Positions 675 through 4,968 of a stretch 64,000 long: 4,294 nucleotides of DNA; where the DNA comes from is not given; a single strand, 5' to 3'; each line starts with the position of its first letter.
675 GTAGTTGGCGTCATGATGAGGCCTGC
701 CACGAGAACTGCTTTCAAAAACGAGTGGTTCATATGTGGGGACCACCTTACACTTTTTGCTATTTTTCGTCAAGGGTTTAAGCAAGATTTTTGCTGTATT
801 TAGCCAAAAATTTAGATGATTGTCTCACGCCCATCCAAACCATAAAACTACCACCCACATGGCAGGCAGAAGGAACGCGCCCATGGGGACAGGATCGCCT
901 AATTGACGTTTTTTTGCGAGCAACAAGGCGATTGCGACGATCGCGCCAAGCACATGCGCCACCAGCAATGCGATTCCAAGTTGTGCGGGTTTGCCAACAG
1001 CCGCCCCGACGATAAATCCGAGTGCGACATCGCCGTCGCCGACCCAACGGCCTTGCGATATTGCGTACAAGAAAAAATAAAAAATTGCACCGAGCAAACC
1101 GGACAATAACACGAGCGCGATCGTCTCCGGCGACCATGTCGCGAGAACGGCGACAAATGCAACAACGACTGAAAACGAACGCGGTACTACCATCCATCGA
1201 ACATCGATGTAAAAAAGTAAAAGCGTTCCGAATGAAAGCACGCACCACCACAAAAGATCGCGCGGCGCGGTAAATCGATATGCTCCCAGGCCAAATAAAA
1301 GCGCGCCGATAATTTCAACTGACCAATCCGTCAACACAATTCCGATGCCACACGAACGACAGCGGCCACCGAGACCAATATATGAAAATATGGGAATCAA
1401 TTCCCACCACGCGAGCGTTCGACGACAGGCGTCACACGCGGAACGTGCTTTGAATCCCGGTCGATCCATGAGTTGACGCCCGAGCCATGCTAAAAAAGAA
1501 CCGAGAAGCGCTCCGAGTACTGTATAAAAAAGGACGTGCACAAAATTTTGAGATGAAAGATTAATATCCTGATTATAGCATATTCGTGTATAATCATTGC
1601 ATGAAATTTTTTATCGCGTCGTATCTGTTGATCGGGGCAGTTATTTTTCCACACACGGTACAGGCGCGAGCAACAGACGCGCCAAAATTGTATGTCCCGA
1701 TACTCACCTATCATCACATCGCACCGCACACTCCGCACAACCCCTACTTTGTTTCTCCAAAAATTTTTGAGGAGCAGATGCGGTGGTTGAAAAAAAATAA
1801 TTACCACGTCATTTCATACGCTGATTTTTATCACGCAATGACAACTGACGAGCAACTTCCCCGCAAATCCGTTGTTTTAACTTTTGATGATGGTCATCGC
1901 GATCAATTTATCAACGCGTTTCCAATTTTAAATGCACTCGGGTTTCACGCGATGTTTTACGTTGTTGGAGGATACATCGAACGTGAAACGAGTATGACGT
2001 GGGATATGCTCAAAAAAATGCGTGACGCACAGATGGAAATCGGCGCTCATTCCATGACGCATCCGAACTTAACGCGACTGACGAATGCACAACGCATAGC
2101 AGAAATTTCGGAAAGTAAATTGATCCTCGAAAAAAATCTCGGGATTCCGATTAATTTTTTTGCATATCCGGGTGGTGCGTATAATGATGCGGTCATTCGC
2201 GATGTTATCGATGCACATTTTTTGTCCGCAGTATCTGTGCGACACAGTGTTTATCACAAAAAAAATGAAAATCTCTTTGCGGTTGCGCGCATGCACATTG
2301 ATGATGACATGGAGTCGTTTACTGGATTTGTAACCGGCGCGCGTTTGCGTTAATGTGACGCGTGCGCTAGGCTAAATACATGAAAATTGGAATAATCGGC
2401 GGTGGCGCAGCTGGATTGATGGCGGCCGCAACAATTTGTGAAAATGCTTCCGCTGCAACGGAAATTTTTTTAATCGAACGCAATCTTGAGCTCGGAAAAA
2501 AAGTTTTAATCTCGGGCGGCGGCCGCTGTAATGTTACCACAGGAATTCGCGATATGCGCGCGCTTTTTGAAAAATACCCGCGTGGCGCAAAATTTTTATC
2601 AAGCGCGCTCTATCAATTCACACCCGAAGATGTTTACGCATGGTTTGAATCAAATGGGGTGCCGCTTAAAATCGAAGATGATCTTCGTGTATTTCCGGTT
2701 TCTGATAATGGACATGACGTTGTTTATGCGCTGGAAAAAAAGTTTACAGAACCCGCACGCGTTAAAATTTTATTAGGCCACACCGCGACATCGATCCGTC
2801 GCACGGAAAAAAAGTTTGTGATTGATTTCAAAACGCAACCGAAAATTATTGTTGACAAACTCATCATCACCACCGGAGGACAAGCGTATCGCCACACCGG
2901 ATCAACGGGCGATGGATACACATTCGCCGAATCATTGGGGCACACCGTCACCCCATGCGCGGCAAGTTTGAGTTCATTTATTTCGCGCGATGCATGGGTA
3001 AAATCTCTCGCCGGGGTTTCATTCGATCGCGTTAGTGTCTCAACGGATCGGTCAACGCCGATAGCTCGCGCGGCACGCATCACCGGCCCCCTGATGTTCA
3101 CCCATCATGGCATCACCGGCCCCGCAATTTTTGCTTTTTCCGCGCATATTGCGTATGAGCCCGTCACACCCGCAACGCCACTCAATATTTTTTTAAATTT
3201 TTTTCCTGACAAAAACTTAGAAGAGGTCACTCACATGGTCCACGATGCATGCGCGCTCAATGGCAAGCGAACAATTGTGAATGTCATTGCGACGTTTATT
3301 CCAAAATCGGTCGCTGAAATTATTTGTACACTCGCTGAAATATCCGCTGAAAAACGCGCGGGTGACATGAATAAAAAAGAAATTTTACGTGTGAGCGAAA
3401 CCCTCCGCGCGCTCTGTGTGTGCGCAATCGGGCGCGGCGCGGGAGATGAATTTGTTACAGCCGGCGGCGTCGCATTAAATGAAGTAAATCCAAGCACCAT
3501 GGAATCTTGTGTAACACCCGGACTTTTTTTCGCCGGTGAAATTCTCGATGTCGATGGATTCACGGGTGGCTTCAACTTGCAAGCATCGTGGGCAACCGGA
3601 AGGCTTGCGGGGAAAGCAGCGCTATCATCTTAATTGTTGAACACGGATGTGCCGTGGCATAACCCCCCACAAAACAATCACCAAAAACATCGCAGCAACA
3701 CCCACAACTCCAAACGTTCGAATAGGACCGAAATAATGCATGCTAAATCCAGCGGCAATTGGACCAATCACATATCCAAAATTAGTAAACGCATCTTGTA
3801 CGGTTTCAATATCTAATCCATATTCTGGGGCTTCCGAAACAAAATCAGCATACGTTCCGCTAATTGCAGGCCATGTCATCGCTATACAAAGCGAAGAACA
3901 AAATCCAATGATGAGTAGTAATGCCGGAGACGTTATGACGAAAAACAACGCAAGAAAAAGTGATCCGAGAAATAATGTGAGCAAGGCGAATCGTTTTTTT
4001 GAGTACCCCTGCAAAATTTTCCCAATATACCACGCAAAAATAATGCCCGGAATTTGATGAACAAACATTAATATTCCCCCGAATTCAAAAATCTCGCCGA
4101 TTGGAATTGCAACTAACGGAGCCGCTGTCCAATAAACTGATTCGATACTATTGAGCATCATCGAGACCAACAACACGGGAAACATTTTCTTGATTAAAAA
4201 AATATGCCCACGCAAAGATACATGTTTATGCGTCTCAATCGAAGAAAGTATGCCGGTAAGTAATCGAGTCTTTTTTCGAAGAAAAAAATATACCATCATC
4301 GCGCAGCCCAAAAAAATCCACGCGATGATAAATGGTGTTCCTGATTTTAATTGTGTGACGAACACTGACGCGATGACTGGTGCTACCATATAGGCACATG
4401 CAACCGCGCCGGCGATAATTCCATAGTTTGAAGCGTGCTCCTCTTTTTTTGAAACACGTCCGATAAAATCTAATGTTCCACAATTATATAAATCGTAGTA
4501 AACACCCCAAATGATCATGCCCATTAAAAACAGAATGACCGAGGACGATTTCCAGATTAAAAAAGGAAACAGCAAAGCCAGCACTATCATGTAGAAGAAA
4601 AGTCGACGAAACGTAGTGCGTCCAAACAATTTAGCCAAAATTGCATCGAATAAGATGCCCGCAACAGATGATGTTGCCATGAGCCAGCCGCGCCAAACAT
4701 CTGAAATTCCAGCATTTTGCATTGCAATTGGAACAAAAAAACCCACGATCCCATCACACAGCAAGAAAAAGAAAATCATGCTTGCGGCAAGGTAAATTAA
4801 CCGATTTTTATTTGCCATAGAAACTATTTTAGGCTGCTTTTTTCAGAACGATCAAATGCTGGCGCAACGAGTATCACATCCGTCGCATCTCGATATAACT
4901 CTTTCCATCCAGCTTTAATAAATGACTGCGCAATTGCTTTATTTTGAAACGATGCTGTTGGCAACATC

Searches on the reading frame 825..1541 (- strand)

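Call 67: search_protein_families(library=pfam, proteins=[window:825-1541:-], max_evalue=0.001)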
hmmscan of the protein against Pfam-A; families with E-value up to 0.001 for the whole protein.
window:825-1541:- (238 aa): 2 families
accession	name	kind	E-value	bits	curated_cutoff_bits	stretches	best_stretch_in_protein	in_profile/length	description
PF06750.18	A24_N_bact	-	4e-19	68.9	23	1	8-90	1-84/84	Bacterial Peptidase A24 N-terminal domain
PF01478.23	Peptidase_A24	-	2.1e-07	31.8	26.5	1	100-204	1-104/104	Type IV leader peptidase family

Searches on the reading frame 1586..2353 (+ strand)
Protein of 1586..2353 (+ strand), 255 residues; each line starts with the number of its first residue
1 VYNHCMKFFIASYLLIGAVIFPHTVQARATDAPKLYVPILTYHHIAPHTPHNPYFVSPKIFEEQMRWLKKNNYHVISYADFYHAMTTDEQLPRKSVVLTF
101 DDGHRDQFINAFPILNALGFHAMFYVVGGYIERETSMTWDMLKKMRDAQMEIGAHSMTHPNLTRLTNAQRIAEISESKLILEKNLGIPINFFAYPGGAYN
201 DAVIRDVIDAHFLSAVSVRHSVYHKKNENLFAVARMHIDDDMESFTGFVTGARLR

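Call 67: search_protein_families(library=pfam, proteins=[window:1586-2353:+], max_evalue=0.001)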
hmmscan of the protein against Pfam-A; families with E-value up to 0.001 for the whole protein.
window:1586-2353:+ (255 aa): 1 family
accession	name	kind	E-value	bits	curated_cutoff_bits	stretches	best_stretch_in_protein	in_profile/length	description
PF01522.26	Polysacc_deac_1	-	3.1e-30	105.1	23.1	1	90-207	3-116/124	Polysaccharide deacetylase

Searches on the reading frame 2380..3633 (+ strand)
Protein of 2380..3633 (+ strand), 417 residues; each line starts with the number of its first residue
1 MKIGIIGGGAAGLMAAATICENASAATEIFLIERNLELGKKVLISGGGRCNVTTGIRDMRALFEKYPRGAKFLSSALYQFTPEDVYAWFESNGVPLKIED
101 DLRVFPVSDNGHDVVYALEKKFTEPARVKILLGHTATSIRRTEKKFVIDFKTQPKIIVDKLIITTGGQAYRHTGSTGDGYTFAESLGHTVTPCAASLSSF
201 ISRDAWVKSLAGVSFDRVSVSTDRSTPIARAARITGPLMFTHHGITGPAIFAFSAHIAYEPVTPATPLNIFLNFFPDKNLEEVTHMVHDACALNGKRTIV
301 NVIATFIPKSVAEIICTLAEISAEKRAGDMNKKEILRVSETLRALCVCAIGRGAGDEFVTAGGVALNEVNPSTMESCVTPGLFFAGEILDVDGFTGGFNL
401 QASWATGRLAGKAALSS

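Call 67: search_protein_families(library=pfam, proteins=[window:2380-3633:+], max_evalue=0.001)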
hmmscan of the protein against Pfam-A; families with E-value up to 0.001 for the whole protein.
window:2380-3633:+ (417 aa): 5 families
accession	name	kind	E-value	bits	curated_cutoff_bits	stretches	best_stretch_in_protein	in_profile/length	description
PF03486.20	HI0933_like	-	4.4e-77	259.3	50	1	3-412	3-243/244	HI0933-like protein Rossmann domain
PF22780.1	HI0933_like_1st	-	1.1e-20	74.5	27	1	195-347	2-152/165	HI0933-like protein barrel and H2TH domain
PF07992.20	Pyr_redox_2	-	6.4e-08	32.8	26.1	1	2-178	2-119/291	Pyridine nucleotide-disulphide oxidoreductase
PF13454.12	NAD_binding_9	-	1.2e-05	25.8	21.8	1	5-167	2-154/155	FAD-NAD(P)-binding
PF00890.30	FAD_binding_2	-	0.0001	22.1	20.4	1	5-166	4-173/414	FAD binding domain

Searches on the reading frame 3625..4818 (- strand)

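Call 67: search_protein_families(library=pfam, proteins=[window:3625-4818:-], max_evalue=0.001)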
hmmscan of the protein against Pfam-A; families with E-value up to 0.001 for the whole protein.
window:3625-4818:- (397 aa): 2 families
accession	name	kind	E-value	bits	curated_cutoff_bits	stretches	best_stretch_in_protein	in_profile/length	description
PF07690.21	MFS_1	-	1.2e-22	80.8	33.4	2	226-385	12-172/347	Major Facilitator Superfamily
PF05977.19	MFS_3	-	1.5e-05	24.1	27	1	259-386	59-189/524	Transmembrane secretion effector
